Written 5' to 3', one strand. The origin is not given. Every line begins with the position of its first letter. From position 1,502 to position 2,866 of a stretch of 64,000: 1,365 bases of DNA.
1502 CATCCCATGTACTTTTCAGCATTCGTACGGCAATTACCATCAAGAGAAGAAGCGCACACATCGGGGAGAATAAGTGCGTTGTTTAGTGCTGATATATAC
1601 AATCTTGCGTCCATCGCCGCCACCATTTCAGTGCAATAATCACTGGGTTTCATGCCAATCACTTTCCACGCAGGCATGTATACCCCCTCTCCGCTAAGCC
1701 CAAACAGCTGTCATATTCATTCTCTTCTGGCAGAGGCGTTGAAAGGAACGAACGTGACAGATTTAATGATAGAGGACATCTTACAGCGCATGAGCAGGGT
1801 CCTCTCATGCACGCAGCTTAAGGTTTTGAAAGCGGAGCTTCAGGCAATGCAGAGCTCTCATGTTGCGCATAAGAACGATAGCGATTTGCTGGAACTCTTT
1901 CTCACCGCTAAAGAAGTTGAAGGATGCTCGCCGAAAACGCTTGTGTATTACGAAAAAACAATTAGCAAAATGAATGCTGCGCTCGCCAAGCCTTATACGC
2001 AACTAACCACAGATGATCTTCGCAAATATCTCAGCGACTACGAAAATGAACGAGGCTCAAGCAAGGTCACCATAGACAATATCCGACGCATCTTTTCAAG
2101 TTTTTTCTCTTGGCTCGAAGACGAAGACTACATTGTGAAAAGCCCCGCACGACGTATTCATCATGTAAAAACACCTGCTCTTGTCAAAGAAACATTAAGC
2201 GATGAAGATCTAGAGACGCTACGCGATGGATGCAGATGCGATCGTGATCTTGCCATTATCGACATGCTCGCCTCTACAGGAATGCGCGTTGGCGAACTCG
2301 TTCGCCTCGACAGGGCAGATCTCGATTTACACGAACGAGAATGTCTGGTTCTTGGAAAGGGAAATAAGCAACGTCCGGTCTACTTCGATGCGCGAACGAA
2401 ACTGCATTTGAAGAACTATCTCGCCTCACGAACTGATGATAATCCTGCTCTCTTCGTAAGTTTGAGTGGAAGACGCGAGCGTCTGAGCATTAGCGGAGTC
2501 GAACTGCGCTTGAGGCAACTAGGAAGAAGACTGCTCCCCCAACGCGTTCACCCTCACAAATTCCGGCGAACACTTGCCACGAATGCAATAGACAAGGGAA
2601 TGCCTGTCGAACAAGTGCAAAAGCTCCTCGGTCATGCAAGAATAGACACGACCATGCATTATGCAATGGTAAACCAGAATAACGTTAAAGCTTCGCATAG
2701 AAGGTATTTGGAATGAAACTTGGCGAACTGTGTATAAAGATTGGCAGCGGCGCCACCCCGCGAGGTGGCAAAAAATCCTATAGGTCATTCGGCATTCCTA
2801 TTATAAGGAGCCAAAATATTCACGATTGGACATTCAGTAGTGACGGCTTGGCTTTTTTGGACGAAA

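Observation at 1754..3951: Orphan recombinase-hsdS module 12-14 kb away from hsdMR, across essential genes, sharing a 17-bp core with the silent cassette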

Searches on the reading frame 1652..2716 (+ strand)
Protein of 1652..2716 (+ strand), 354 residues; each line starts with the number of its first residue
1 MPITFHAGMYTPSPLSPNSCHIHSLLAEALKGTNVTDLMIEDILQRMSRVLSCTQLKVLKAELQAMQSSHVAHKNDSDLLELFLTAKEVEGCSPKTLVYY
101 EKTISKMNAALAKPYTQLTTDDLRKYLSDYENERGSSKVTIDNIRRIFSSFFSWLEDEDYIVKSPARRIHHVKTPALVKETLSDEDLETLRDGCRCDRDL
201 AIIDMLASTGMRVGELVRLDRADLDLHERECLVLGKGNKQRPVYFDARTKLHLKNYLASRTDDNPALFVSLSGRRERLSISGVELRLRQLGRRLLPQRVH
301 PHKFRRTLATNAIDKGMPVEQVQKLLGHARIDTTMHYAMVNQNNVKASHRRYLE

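Call 3: search_protein_families(library=pfam, proteins=[window:1652-2716:+])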
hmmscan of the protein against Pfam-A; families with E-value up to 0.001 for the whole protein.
window:1652-2716:+ (354 aa): 3 families
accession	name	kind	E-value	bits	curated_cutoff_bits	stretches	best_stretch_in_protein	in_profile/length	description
PF00589.27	Phage_integrase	-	1.4e-32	113.3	27.1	1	196-342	21-170/172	Phage integrase family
PF13495.12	Phage_int_SAM_4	-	4.3e-16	59.5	27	1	79-160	1-83/85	Phage integrase, N-terminal SAM-like domain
PF02899.23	Phage_int_SAM_1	-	5e-06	27.1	22.3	1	89-158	11-82/83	Phage integrase, N-terminal SAM-like domain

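Call 14: find_homologous_proteins(query=window:1754-2716:+)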
Query window:1754-2716:+ (320 aa): 8000 proteins with E <= 0.001 among 8000 candidates; the best 120 are listed.
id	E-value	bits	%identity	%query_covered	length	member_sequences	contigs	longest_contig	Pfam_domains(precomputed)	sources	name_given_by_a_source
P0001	4.7e-196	668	94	100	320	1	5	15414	PF13495.13,PF00589.28,PF02899.24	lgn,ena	-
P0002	1.8e-195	666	93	100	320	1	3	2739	PF13495.13,PF00589.28,PF02899.24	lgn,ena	-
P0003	3.5e-195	665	93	100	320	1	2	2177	PF13495.13,PF00589.28,PF02899.24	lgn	-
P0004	1.1e-192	657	93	100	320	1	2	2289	PF13495.13,PF00589.28,PF02899.24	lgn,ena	-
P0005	1.6e-192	656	93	100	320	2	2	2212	PF13495.13,PF00589.28,PF02899.24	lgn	-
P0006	3.4e-192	655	93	100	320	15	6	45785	PF13495.13,PF00589.28,PF02899.24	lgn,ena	-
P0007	8.5e-191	651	91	100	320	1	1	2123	PF13495.13,PF00589.28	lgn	-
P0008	8.1e-190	648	91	100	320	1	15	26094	PF13495.13,PF00589.28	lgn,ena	-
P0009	3.8e-189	645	91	100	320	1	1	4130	PF13495.13,PF00589.28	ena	-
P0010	5.6e-189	645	91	100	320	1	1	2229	PF13495.13,PF00589.28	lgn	-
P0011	6.8e-189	645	90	100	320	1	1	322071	PF13495.13,PF00589.28,PF02899.24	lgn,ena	-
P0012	3.1e-187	639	90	100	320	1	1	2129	PF13495.13,PF00589.28,PF02899.24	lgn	-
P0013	2.2e-185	633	89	100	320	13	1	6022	PF13495.13,PF00589.28,PF02899.24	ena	-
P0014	3.1e-185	633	89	100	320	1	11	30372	PF13495.13,PF00589.28,PF02899.24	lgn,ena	-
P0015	5.3e-185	632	89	100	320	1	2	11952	PF13495.13,PF00589.28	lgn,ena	-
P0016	5.2e-184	628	89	100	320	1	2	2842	PF13495.13,PF00589.28,PF02899.24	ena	-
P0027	2.9e-177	606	84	100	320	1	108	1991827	PF13495.13,PF00589.28,PF02899.24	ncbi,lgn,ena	-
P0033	1.1e-176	604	84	100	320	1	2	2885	PF13495.13,PF00589.28,PF02899.24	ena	-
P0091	1.6e-139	482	68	100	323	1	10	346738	PF13495.13,PF00589.28,PF02899.24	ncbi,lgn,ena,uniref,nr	ncbi:site-specific tyrosine recombinase/integron integrase [Gordonibacter massiliensis (ex Traore et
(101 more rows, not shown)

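Call 15: find_encoding_contigs(protein=P0027, flank=10000, max_places=4)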
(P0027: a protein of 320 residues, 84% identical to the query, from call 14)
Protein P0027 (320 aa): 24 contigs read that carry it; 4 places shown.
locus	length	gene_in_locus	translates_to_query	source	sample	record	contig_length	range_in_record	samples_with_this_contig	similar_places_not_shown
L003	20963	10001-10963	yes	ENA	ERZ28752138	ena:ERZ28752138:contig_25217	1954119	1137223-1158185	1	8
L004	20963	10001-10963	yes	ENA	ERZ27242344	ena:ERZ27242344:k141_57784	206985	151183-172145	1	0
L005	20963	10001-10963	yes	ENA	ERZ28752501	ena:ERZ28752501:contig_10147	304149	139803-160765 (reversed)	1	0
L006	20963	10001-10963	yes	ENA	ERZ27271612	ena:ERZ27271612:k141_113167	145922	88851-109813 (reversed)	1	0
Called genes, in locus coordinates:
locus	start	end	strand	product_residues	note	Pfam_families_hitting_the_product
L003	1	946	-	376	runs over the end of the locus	-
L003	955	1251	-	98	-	-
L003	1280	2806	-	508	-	PF00535:Glycos_transf_2, PF13641:Glyco_tranf_2_3, PF13632:Glyco_trans_2_3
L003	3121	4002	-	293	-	PF00398:RrnaAD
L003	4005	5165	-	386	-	PF03358:FMN_red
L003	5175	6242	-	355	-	PF01026:TatD_DNase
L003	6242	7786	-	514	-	PF00133:tRNA-synt_1, PF01406:tRNA-synt_1e, PF09334:tRNA-synt_1g, PF00133:tRNA-synt_1, PF19303:Anticodon_3, PF08264:Anticodon_1 (weak)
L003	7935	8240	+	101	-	PF04221:RelB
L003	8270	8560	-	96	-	-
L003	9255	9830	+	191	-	-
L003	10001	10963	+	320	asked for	PF02899:Phage_int_SAM_1 (faint), PF13495:Phage_int_SAM_4, PF00589:Phage_integrase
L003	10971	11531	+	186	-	PF01420:Methylase_S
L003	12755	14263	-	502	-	PF12161:HsdM_N, PF02384:N6_Mtase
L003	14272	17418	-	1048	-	PF04313:HSDR_N, PF04851:ResIII, PF18766:SWI2_SNF2, PF00270:DEAD (weak), PF22679:T1R_D3-like, PF11867:T1RH-like_C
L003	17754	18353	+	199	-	-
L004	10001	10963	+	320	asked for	PF02899:Phage_int_SAM_1 (faint), PF13495:Phage_int_SAM_4, PF00589:Phage_integrase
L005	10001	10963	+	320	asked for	PF02899:Phage_int_SAM_1 (faint), PF13495:Phage_int_SAM_4, PF00589:Phage_integrase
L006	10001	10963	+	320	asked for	PF02899:Phage_int_SAM_1 (faint), PF13495:Phage_int_SAM_4, PF00589:Phage_integrase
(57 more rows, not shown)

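Call 16: find_encoding_contigs(protein=P0011, flank=10000, max_places=3)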
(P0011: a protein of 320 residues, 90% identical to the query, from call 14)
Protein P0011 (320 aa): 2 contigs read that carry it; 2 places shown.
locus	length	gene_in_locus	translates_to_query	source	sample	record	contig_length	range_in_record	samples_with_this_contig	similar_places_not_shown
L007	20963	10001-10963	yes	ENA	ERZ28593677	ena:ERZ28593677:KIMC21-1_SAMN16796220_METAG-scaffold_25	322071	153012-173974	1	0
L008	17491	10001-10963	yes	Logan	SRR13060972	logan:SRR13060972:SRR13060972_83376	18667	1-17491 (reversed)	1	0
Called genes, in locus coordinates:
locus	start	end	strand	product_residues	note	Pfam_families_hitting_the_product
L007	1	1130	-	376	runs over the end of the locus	-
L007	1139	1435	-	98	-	-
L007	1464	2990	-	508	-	PF00535:Glycos_transf_2, PF13641:Glyco_tranf_2_3, PF13632:Glyco_trans_2_3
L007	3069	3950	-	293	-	PF00398:RrnaAD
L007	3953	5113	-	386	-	PF03358:FMN_red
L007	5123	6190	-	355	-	PF01026:TatD_DNase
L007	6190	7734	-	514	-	PF00133:tRNA-synt_1, PF01406:tRNA-synt_1e, PF09334:tRNA-synt_1g, PF00133:tRNA-synt_1, PF19303:Anticodon_3, PF08264:Anticodon_1 (weak)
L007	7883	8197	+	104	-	PF04221:RelB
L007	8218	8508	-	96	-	-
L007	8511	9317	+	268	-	-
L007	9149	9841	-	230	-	-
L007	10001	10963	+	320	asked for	PF02899:Phage_int_SAM_1 (faint), PF13495:Phage_int_SAM_4, PF00589:Phage_integrase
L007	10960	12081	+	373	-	PF01420:Methylase_S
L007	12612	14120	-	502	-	PF12161:HsdM_N, PF02384:N6_Mtase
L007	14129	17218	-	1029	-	PF04313:HSDR_N, PF04851:ResIII, PF18766:SWI2_SNF2, PF22679:T1R_D3-like, PF11867:T1RH-like_C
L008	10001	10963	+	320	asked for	PF02899:Phage_int_SAM_1 (faint), PF13495:Phage_int_SAM_4, PF00589:Phage_integrase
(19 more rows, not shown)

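Call 17: find_encoding_contigs(protein=P0091, flank=10000, max_places=3)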
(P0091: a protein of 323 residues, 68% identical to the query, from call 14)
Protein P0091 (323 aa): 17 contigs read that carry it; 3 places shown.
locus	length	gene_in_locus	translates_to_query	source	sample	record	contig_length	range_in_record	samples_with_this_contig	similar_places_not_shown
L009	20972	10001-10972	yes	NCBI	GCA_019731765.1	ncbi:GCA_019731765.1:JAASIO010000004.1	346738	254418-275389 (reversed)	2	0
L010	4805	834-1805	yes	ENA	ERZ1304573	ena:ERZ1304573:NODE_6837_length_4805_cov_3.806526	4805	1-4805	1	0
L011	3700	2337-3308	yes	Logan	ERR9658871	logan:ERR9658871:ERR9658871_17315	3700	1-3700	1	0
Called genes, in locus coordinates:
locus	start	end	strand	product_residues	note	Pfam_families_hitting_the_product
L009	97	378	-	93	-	-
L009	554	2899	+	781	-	PF00982:Glyco_transf_20, PF02358:Trehalose_PPase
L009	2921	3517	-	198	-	-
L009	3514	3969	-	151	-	PF04074:DUF386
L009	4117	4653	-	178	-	PF13671:AAA_33 (faint)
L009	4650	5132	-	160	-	PF01541:GIY-YIG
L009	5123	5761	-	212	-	PF00565:SNase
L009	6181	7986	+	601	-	PF01979:Amidohydro_1, PF07969:Amidohydro_3 (weak), PF13382:Adenine_deam_C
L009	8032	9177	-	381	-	-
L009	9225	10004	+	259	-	PF01420:Methylase_S (weak)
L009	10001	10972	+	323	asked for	PF02899:Phage_int_SAM_1 (weak), PF13495:Phage_int_SAM_4, PF00589:Phage_integrase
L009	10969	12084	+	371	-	PF01420:Methylase_S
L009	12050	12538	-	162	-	PF01420:Methylase_S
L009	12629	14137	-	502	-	PF12161:HsdM_N, PF02384:N6_Mtase, PF07669:Eco57I (weak)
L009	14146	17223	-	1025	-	PF04313:HSDR_N, PF04851:ResIII, PF18766:SWI2_SNF2, PF22679:T1R_D3-like, PF11867:T1RH-like_C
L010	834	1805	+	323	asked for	PF02899:Phage_int_SAM_1 (weak), PF13495:Phage_int_SAM_4, PF00589:Phage_integrase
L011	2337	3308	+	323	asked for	PF02899:Phage_int_SAM_1 (weak), PF13495:Phage_int_SAM_4, PF00589:Phage_integrase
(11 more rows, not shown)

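Call 19: find_encoding_contigs(protein=P0006, flank=10000, max_places=4)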
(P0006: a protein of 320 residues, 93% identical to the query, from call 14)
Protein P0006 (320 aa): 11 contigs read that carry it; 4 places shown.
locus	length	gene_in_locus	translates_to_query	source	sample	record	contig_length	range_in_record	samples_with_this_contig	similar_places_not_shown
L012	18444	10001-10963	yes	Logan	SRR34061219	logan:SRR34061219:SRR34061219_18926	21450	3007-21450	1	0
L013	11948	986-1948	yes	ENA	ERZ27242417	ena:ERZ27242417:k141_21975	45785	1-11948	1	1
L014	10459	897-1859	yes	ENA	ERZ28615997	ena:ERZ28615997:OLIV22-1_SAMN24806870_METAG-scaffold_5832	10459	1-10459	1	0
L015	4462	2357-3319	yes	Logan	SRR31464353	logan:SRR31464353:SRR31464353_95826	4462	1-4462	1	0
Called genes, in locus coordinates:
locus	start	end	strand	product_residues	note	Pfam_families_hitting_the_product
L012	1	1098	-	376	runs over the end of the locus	-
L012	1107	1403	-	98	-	-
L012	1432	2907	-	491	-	PF00535:Glycos_transf_2, PF13641:Glyco_tranf_2_3, PF13632:Glyco_trans_2_3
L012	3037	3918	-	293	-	PF00398:RrnaAD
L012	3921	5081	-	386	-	PF03358:FMN_red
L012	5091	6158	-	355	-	PF01026:TatD_DNase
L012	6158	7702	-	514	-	PF00133:tRNA-synt_1, PF01406:tRNA-synt_1e, PF09334:tRNA-synt_1g, PF00133:tRNA-synt_1, PF19303:Anticodon_3, PF08264:Anticodon_1 (weak)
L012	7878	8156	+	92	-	PF04221:RelB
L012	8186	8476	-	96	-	-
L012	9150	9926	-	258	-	-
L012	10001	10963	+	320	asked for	PF02899:Phage_int_SAM_1 (faint), PF13495:Phage_int_SAM_4, PF00589:Phage_integrase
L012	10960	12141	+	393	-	PF01420:Methylase_S (faint)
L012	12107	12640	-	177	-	PF01420:Methylase_S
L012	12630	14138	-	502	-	PF12161:HsdM_N, PF02384:N6_Mtase, PF07669:Eco57I (weak)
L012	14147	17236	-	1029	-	PF04313:HSDR_N, PF00270:DEAD (faint), PF04851:ResIII, PF18766:SWI2_SNF2, PF22679:T1R_D3-like, PF11867:T1RH-like_C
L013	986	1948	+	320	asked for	PF02899:Phage_int_SAM_1 (faint), PF13495:Phage_int_SAM_4, PF00589:Phage_integrase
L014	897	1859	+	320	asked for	PF02899:Phage_int_SAM_1 (faint), PF13495:Phage_int_SAM_4, PF00589:Phage_integrase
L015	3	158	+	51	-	?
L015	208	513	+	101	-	PF04221:RelB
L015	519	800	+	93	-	PF15738:YafQ_toxin, PF05016:ParE_toxin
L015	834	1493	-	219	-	-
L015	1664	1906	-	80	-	-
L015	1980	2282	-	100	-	PF14279:HNH_5 (faint)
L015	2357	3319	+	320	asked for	PF02899:Phage_int_SAM_1 (faint), PF13495:Phage_int_SAM_4, PF00589:Phage_integrase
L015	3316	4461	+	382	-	?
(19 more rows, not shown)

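Call 20: find_encoding_contigs(protein=P0001, flank=10000, max_places=4)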
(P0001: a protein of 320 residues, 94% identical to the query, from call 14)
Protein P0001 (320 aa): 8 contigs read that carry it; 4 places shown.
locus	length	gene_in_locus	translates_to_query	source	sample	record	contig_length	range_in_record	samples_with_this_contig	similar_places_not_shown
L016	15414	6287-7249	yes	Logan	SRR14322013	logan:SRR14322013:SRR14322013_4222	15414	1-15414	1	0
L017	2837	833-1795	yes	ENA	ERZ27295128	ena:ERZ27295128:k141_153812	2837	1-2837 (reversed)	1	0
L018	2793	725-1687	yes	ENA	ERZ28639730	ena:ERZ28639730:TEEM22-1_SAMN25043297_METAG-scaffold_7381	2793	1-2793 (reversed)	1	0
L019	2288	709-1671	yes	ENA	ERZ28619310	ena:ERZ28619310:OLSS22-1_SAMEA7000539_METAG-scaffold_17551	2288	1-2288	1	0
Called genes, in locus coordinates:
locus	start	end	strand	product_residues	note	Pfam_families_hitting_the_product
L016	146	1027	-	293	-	PF00398:RrnaAD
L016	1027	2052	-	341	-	PF03358:FMN_red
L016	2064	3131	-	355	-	PF01026:TatD_DNase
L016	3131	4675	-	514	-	PF00133:tRNA-synt_1, PF01406:tRNA-synt_1e, PF09334:tRNA-synt_1g, PF00133:tRNA-synt_1, PF19303:Anticodon_3, PF08264:Anticodon_1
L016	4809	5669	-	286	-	-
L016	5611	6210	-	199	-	-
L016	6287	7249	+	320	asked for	PF02899:Phage_int_SAM_1 (weak), PF13495:Phage_int_SAM_4, PF00589:Phage_integrase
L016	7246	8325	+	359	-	PF01420:Methylase_S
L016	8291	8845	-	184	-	PF01420:Methylase_S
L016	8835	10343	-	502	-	PF12161:HsdM_N, PF02384:N6_Mtase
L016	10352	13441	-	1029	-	PF04313:HSDR_N, PF00270:DEAD (faint), PF04851:ResIII, PF18766:SWI2_SNF2, PF22679:T1R_D3-like, PF11867:T1RH-like_C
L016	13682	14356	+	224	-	PF12686:DUF3800 (weak)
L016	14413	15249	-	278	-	PF00590:TP_methylase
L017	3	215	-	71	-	?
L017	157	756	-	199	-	-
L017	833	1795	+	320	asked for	PF02899:Phage_int_SAM_1 (weak), PF13495:Phage_int_SAM_4, PF00589:Phage_integrase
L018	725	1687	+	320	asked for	PF02899:Phage_int_SAM_1 (weak), PF13495:Phage_int_SAM_4, PF00589:Phage_integrase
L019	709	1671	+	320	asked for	PF02899:Phage_int_SAM_1 (weak), PF13495:Phage_int_SAM_4, PF00589:Phage_integrase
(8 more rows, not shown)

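Call 28: search_protein_families(library=padloc, proteins=[window:1754-2716:+], max_evalue=0.01)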
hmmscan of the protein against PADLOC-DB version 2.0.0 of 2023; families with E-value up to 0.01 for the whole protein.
window:1754-2716:+ (320 aa): 0 families
